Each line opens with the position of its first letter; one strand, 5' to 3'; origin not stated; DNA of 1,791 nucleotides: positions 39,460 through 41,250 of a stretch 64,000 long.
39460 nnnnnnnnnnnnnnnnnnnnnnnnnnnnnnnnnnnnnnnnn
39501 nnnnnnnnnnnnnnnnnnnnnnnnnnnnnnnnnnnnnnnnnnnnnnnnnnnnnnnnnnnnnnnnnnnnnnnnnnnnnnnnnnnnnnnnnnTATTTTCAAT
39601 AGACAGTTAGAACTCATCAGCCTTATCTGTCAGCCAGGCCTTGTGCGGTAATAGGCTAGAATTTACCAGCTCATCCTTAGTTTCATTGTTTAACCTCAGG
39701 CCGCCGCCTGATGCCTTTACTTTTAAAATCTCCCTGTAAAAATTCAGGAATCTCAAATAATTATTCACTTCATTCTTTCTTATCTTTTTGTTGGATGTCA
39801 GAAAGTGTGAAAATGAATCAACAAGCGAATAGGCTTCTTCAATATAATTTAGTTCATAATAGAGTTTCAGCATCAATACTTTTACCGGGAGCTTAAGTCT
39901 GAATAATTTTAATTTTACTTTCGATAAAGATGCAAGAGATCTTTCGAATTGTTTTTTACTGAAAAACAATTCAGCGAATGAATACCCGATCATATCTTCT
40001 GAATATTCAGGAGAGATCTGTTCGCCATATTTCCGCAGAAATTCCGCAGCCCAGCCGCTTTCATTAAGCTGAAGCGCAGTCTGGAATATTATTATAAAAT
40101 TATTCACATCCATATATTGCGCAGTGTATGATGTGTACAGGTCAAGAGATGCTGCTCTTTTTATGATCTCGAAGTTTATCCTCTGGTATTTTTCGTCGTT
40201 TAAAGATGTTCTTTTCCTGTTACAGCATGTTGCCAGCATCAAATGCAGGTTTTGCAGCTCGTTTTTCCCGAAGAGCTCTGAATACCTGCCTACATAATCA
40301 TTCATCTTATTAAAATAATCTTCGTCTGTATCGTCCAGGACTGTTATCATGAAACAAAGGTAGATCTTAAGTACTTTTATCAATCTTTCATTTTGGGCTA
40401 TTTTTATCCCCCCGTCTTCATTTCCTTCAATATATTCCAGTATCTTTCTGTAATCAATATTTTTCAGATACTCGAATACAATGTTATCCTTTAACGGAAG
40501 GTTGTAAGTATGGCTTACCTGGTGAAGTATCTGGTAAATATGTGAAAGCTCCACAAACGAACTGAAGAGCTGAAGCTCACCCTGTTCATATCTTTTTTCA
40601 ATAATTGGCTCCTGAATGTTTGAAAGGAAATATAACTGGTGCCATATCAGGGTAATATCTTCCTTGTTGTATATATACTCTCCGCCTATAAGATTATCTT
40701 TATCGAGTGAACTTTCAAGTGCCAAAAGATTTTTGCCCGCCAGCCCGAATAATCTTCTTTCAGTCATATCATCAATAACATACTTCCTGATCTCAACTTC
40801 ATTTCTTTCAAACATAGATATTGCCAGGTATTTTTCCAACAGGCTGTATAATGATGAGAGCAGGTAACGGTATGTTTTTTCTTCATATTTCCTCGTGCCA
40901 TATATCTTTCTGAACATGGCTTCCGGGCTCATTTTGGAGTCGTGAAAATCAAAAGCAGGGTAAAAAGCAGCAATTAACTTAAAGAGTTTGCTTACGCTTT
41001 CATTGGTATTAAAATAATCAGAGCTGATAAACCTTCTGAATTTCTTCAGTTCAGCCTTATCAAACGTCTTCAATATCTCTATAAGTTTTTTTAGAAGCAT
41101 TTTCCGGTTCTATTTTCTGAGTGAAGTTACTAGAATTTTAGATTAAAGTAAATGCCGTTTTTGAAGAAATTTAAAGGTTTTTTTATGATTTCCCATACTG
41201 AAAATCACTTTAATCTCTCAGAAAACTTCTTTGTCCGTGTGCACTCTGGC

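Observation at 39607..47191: Tandem duplicated two-gene module: diverged helical protein plus divergently transcribed, highly conserved Cys-rich T9SS cargo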

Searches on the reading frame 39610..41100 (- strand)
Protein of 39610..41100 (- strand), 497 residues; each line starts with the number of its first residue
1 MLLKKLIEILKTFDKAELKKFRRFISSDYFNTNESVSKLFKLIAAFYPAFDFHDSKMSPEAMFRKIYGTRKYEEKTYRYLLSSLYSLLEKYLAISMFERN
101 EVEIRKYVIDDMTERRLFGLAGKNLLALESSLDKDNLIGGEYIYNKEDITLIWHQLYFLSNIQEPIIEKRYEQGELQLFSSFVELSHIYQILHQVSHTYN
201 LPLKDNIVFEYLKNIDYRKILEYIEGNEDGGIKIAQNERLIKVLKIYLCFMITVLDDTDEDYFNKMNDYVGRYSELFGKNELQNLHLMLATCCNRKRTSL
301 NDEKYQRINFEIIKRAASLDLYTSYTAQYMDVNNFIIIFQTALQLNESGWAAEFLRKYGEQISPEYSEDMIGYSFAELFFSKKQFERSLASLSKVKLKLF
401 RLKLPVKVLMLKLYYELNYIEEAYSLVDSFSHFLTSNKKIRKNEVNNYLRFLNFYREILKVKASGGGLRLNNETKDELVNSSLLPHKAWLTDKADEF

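Call 5: search_protein_families(library=pfam, proteins=[window:39610-41100:-], max_evalue=1)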
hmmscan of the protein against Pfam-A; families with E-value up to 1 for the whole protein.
window:39610-41100:- (497 aa): 0 families

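Call 6: search_protein_families(library=ncbifam, proteins=[window:39610-41100:-], max_evalue=1)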
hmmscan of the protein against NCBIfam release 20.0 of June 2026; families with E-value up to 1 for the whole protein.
window:39610-41100:- (497 aa): 0 families

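Call 21: find_homologous_proteins(query=window:39610-41100:-, max_evalue=0.001)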
Query window:39610-41100:- (497 aa): 45 proteins with E <= 0.001 among 8000 candidates.
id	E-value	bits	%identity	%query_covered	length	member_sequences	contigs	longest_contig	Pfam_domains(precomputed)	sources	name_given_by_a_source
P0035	0.0e+0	1086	100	100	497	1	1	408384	-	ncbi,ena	-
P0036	0.0e+0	1051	97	100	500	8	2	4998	-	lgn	-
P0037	4.2e-288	974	89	100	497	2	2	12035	-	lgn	-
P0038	2.1e-287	972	89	100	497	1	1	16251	-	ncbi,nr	ncbi:MAG: hypothetical protein HOP31_10115 [Ignavibacteria bacterium]|nr:hypothetical protein [Ignav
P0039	6.1e-285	964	88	100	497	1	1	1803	-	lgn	-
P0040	2.8e-283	958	88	100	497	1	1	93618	-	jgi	jgi:hypothetical protein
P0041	1.7e-282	956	87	100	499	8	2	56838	-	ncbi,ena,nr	ncbi:MAG TPA: hypothetical protein PK605_05965 [Ignavibacteria bacterium]|nr:hypothetical protein [I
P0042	2.0e-274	929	83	100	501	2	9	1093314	-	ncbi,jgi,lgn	-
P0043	2.2e-270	916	84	100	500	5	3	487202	-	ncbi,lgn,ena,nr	ncbi:MAG TPA: hypothetical protein PKE39_07800 [Ignavibacteria bacterium]|nr:hypothetical protein [I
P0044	1.0e-269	914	83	100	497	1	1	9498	-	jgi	-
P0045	5.4e-267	905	82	100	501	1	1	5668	-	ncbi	-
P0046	7.0e-266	901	81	98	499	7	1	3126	-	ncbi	-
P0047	4.2e-251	852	77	100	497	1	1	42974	-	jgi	jgi:hypothetical protein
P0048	8.5e-249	845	77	100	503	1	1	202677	-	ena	-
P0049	6.3e-233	792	71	100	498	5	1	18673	-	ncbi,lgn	-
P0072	1.6e-40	158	27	99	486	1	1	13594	-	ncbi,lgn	-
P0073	3.7e-39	153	28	100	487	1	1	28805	-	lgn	-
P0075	1.2e-30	125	26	100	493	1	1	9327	-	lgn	-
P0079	1.7e-15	75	23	93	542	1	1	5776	-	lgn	-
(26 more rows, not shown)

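Call 27: search_protein_families(library=ncbifam, alignment_id=A1, max_evalue=1)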
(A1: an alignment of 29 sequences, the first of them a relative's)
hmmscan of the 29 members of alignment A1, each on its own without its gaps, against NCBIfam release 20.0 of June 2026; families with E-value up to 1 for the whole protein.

A. member 1, P0035 (497 aa): 0 families

B. families by the number of members that match (of 29 scanned): 8 families
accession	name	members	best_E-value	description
TIGR02917.1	PEP_TPR_lipo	1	0.004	XrtA/PEP-CTERM system TPR-repeat protein PrsT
NF003765.0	PRK05359.1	1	0.025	oligoribonuclease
NF045477.1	LPO_1073_dom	1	0.026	LPO_1073/Vpar_1526 family protein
TIGR00750.1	lao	1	0.035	methylmalonyl Co-A mutase-associated GTPase MeaB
NF033875.1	Agg_substance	1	0.062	LPXTG-anchored aggregation substance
TIGR01766.2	TIGR01766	1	0.078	IS200/IS605 family accessory protein TnpB-related protein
NF009503.0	PRK12863.1-3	1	0.11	YciI-like protein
TIGR04116.1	CXXX_rpt_assoc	1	0.85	CXXX repeat peptide modification system protein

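Call 42: find_related_loci(query=A4, collection=metagenome_contigs, flank=5000)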
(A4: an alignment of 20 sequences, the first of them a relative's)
Query A4 (497 aa) in metagenome_contigs; peptide patterns used: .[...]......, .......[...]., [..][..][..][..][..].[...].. (x = any residue, [..] = any of these).
453 stretches matched a pattern; 7 encode a relative of the query (tblastn E <= 1e-3); 7 distinct loci.
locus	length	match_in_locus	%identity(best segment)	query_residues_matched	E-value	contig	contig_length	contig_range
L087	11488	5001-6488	87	1-496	0e+0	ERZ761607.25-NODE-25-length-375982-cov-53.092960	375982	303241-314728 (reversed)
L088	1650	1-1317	90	57-495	0e+0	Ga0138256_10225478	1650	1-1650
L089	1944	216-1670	81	12-496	0e+0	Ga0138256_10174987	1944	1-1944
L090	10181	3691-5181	71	1-497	0e+0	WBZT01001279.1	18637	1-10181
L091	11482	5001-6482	60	1-496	0e+0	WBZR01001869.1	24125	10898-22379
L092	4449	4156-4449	57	1-100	5e-32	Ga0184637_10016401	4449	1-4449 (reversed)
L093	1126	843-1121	56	1-95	5e-26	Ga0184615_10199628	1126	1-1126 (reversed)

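Call 46: search_solved_structures(query=A1, max_evalue=10)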
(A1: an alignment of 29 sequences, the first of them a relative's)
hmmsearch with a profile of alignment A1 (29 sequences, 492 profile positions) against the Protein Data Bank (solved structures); distinct sequences matched with E-value up to 10: 0.

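Call 63: predict_structure(alignment_id=A5)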
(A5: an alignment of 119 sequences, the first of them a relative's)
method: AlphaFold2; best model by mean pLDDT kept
length: 497 residues; sequences in the alignment: 119
mean_pLDDT: 90.8   pTM: 0.81
mean pLDDT of the five models: 90.8, 90.6, 90.2, 89.7, 88.6
residues with pLDDT >= 90: 332; 70-90: 158; 50-70: 7; < 50: 0
segments of 3 or more residues with pLDDT < 50: none
pLDDT, mean of each block of 10 residues (from residue 1): 90 92 92 93 89 86 91 93 95 91 94 95 94 85 90 91 80 90 90 84 84 91 93 87 94 91 96 91 93 91 94 93 72 91 94 93 91 96 96 92 95 96 96 92 91 95 83 88 89 89
secondary structure, 60 per line:
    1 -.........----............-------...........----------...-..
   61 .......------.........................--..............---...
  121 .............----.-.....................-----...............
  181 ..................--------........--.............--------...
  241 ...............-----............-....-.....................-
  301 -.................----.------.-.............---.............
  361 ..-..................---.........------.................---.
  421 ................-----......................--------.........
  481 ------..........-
elements in order: H2-10 H15-26 H34-44 H59-67 H74-98 H101-114 H118-133 H140-160 H166-198 H207-214 H217-229 H238-255 H261-272 H279-299 H302-318 H332-344 H348-361 H364-381 H385-393 H400-416 H420-436 H442-463 H472-480 H487-496

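Call 83: fold_search(model_id=the predicted structure, library=pdb)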
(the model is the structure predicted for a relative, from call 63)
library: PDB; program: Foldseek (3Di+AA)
matches with E <= 10: 651; with E <= 0.001: 0
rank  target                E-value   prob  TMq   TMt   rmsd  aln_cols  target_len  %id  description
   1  8ebf                  1.4e-02  0.99  0.26  0.21  16.9       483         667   11  C-terminal (TPR) domain of LIC11990 from Leptospira interrogans (released 2022-09-21)
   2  8ro0_J                2.2e-02  0.85  0.18  0.16  28.0       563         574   11  Structure of the C. elegans Intron Lariat Spliceosome primed for disassembly (ILS') (released 2024-08-07)
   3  4n5c_H                3.2e-02  0.96  0.28  0.21  17.5       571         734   10  Crystal structure of Ypp1 (released 2014-01-22)
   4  8bbg_D                3.3e-02  0.97  0.24  0.12  18.5       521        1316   11  Structure of the IFT-A complex; anterograde IFT-A train model (released 2022-12-21)
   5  4g2v_A                4.4e-02  1.00  0.31  0.43  13.7       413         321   11  Structure complex of LGN binding with FRMPD1 (released 2013-01-23)
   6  8fgw_D                4.8e-02  0.97  0.31  0.15  18.0       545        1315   11  Human IFT-A complex structures provide molecular insights into ciliary transport (released 2023-02-22)
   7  6eou                  5.0e-02  0.99  0.23  0.29  14.0       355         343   10  O-GlcNAc transferase TPR domain with the intellectual disability associated mutation L254F (released 2018-05-09)
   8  4n5c_E                5.8e-02  0.87  0.23  0.19  18.9       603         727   12  Crystal structure of Ypp1 (released 2014-01-22)
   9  8ro2_J                6.3e-02  0.57  0.17  0.15  32.2       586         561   10  Integrative Structure of the human intron lariat Spliceosome (ILS'') (released 2024-09-18)
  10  5g04_K                6.6e-02  0.89  0.25  0.25  24.3       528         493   12  Structure of the human APC-Cdc20-Hsl1 complex (released 2016-05-25)
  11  6q6g_O                6.9e-02  0.89  0.27  0.21  25.4       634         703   11  Cryo-EM structure of the APC/C-Cdc20-Cdk2-cyclinA2-Cks2 complex, the D1 box class (released 2019-09-11)
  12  2xpi_A                7.4e-02  0.87  0.23  0.23  24.8       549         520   12  Crystal structure of APC/C hetero-tetramer Cut9-Hcn1 (released 2011-03-30)
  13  8rsv_A                7.7e-02  1.00  0.31  0.40  14.6       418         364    9  Rap from bacteriophage Phi3T in presence of pheromone RRGHTAS (released 2024-07-24)
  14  5a7d_G                8.1e-02  0.95  0.25  0.31  15.7       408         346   12  Tetrameric assembly of LGN with Inscuteable (released 2016-08-03)
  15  9gaw_O                8.1e-02  0.94  0.30  0.23  19.4       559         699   12  High-resolution structure of the Anaphase-promoting complex/cyclosome (APC/C) bound to co-activator Cdh1 (released 2024-08-14)
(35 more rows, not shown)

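Call 84: find_encoding_contigs(protein=P0072, flank=5000, max_places=1)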
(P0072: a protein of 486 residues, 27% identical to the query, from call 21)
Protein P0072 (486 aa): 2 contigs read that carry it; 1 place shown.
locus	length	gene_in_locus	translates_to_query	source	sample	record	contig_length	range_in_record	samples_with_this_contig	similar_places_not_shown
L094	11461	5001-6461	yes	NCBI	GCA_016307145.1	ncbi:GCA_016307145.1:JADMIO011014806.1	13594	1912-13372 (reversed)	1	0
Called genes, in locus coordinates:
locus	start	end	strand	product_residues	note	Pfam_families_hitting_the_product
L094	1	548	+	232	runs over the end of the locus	PF00725:3HCDH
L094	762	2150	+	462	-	PF00009:GTP_EFTU (weak), PF00071:Ras (faint), PF01926:MMR_HSR1, PF02421:FeoB_N, PF04548:AIG1 (weak), PF01926:MMR_HSR1, PF02421:FeoB_N, PF14714:KH_dom-like, +4 more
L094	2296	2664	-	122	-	PF01797:Y1_Tnp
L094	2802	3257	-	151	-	PF04536:TPM_phosphatase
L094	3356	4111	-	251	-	PF04536:TPM_phosphatase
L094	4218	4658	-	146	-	-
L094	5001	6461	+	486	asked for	-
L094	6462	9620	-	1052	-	PF25596:CPSase_L_D1, PF02786:CPSase_L_D2, PF07478:Dala_Dala_lig_C, PF02787:CPSase_L_D3, PF25596:CPSase_L_D1, PF02786:CPSase_L_D2, PF02222:ATP-grasp, PF15632:ATPgrasp_Ter, +2 more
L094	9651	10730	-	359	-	PF00988:CPSase_sm_chain, PF00117:GATase, PF07722:Peptidase_C26 (faint)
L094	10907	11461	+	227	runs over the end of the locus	PF01553:Acyltransferase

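Call 85: find_encoding_contigs(protein=P0073, flank=5000, max_places=1)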
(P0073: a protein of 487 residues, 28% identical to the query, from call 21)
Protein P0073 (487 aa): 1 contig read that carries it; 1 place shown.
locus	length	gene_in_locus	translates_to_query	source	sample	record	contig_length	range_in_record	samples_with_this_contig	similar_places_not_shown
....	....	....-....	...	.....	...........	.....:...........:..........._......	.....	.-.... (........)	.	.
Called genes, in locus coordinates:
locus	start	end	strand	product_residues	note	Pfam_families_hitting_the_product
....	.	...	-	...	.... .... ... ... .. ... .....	-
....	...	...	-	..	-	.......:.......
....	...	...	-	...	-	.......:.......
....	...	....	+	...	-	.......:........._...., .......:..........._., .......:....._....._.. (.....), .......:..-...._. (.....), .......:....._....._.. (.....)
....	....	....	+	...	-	-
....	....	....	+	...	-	-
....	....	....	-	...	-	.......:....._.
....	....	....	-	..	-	-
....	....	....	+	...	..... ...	-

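Call 86: find_encoding_contigs(protein=P0075, flank=5000, max_places=1)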
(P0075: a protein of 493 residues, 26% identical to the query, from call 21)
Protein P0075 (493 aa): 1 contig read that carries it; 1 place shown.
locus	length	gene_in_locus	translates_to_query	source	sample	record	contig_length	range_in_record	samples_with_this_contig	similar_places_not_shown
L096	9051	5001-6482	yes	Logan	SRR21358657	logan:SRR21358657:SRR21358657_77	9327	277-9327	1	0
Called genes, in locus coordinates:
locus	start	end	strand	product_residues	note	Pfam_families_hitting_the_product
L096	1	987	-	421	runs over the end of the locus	?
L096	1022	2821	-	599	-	-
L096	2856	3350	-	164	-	-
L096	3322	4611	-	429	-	-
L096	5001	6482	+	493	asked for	-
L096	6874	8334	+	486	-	-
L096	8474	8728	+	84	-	PF12728:HTH_17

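Call 87: find_encoding_contigs(protein=P0079, flank=5000, max_places=1)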
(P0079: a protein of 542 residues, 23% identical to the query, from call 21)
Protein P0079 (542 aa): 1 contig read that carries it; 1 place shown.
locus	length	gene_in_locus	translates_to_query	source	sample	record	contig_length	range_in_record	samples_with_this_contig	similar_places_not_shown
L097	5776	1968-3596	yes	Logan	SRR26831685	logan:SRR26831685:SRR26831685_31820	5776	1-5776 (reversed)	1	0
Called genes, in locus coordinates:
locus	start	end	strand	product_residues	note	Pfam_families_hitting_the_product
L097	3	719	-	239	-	?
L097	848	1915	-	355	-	-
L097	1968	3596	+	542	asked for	-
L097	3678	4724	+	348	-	PF06580:His_kinase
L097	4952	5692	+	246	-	PF00072:Response_reg, PF04397:LytTR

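Call 103: search_protein_families(library=padloc, proteins=[window:39610-41100:-], max_evalue=0.01)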
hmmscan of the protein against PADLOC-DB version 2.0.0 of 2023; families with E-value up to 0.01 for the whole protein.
window:39610-41100:- (497 aa): 0 families
